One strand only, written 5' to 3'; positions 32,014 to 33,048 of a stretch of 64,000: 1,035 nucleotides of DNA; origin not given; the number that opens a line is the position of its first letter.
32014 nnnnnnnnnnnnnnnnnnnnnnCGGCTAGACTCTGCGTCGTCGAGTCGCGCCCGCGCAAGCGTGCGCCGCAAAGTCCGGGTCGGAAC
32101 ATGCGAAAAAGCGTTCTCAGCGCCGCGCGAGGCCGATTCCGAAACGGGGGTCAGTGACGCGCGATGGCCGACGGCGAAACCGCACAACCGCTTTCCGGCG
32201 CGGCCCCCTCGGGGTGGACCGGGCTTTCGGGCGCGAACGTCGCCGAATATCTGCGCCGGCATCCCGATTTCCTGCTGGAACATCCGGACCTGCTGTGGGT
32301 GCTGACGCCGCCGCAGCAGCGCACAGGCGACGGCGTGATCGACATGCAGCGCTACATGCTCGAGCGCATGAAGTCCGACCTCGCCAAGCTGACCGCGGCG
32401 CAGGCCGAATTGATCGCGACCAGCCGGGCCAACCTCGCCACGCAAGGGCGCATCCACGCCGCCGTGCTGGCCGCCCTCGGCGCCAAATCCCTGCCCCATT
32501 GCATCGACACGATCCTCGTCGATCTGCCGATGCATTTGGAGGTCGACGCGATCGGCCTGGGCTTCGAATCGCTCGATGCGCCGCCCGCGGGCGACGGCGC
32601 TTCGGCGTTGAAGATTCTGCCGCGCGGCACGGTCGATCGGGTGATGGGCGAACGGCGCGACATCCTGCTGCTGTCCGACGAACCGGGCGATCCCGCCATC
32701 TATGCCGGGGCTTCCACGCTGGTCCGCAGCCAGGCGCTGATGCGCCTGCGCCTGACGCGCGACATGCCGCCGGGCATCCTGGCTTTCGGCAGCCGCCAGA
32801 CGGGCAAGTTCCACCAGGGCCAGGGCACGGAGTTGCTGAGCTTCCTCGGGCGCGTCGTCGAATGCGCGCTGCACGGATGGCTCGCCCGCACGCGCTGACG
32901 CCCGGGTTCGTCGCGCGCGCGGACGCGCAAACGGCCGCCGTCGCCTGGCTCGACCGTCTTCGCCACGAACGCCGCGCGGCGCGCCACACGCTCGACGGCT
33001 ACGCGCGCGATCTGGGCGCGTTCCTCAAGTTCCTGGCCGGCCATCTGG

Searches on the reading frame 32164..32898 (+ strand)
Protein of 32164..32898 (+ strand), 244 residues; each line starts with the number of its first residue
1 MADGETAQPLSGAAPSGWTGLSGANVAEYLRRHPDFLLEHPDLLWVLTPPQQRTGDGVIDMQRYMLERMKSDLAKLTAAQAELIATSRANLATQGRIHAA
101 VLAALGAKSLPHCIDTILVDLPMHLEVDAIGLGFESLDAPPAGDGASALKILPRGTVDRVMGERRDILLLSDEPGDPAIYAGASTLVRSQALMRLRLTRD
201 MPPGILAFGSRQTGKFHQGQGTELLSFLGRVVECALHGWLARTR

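Call 28: search_protein_families(library=pfam, proteins=[window:32164-32898:+], max_evalue=0.001)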
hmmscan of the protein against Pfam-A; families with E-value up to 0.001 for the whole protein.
window:32164-32898:+ (244 aa): 1 family
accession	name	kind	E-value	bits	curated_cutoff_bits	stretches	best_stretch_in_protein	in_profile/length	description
PF04340.18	DUF484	-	3e-22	79.9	24.2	1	22-239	7-217/219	Protein of unknown function, DUF484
